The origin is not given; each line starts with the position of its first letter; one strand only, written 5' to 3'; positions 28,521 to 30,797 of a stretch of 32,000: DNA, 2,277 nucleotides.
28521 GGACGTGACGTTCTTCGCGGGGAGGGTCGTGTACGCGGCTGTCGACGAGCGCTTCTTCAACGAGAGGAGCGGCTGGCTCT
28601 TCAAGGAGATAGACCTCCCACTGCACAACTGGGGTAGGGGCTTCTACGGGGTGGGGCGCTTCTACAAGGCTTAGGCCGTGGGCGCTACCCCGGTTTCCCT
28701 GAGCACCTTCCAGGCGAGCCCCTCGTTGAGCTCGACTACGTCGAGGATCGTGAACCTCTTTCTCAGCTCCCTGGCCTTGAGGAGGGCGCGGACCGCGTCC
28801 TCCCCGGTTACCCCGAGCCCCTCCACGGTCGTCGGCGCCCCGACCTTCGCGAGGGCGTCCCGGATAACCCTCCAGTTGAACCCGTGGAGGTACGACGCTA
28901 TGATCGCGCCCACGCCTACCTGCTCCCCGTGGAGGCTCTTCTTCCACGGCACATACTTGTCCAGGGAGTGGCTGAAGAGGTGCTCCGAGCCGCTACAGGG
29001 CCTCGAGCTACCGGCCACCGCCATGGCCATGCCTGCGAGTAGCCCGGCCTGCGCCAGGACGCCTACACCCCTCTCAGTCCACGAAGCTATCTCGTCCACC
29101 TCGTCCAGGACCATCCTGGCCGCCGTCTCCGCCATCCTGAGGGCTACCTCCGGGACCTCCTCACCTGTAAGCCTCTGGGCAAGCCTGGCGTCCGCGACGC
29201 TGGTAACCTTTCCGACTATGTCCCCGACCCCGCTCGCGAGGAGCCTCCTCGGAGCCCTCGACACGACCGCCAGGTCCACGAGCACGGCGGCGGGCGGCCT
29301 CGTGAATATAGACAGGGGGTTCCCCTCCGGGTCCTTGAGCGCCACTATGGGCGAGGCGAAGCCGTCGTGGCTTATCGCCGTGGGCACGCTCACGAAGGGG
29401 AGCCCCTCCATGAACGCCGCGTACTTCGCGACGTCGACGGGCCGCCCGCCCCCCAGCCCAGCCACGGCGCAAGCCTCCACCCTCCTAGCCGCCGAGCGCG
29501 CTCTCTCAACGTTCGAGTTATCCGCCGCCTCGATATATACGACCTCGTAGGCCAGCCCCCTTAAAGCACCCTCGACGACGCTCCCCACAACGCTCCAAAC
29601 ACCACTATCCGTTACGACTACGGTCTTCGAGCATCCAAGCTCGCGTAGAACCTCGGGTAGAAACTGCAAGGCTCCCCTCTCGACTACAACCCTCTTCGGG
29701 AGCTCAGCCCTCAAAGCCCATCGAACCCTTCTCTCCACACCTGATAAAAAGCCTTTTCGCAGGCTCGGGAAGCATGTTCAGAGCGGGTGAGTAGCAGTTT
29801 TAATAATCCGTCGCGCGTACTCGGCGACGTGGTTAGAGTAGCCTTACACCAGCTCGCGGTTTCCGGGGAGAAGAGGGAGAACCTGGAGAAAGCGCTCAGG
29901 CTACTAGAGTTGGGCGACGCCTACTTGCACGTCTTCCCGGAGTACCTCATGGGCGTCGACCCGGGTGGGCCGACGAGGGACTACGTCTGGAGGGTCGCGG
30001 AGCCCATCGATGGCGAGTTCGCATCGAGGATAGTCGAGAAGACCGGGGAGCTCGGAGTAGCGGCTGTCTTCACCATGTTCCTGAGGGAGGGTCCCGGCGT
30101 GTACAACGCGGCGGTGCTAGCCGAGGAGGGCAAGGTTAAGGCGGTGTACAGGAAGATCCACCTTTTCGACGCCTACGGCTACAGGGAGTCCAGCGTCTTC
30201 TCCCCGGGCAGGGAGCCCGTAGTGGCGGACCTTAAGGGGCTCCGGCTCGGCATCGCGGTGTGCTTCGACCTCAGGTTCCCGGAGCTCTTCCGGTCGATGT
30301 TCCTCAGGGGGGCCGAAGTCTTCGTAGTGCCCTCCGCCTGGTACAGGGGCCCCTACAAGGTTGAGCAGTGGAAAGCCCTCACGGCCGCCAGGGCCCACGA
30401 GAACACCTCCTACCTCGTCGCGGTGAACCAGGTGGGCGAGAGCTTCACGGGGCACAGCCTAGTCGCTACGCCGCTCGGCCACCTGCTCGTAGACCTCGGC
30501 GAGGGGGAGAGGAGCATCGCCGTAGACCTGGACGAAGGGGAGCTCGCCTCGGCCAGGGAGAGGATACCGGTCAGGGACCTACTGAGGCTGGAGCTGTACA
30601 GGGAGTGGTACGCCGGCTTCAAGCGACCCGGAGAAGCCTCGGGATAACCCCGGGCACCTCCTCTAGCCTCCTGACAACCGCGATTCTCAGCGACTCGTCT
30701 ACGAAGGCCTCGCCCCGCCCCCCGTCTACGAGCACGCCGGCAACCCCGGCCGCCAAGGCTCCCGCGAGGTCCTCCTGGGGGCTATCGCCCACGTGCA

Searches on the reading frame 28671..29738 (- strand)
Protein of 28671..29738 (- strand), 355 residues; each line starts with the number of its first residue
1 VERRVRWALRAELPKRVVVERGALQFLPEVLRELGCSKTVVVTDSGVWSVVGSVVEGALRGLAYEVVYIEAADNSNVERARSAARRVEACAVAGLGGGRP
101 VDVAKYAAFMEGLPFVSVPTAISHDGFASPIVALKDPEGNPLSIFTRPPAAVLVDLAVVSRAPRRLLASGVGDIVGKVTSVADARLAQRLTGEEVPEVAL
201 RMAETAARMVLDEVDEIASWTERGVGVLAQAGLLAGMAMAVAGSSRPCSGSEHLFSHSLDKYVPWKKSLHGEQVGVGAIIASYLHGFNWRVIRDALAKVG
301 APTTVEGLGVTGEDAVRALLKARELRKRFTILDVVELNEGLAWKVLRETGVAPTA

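Call 22: search_protein_families(library=pfam, proteins=[window:28671-29738:-], max_evalue=0.001)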
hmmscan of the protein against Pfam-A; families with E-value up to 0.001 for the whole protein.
window:28671-29738:- (355 aa): 2 families
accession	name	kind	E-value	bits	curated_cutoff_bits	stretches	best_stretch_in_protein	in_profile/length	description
PF13685.12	Fe-ADH_2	-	3.4e-36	124.9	28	1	18-163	1-149/149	Iron-containing alcohol dehydrogenase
PF00465.25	Fe-ADH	-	2.8e-18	66.5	31.3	1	14-155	1-167/168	Iron-containing alcohol dehydrogenase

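Call 97: find_encoding_contigs(protein=window:28671-29738:-, flank=10000, max_places=1)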
Protein window:28671-29738:- (355 aa): no gene with exactly this product is on record in the collection.
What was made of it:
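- Tried and rejected: One flank look-up at the window's high-coordinate end failed (call 97).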

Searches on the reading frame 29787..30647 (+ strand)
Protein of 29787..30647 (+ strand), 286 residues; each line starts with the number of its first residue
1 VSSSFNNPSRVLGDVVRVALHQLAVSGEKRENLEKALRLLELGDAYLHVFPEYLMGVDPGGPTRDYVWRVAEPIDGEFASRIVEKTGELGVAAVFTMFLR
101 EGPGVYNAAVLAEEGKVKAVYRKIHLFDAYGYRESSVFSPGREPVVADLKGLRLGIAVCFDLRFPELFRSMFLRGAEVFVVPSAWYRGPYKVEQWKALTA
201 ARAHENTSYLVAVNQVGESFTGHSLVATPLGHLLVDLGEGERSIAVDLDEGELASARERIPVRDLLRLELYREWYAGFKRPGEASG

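Call 22: search_protein_families(library=pfam, proteins=[window:29787-30647:+], max_evalue=0.001)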
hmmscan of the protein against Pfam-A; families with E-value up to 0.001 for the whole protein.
window:29787-30647:+ (286 aa): 1 family
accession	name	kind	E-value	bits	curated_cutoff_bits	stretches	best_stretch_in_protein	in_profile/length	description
PF00795.27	CN_hydrolase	-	6.6e-39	134.2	23.2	1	17-257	1-255/256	Carbon-nitrogen hydrolase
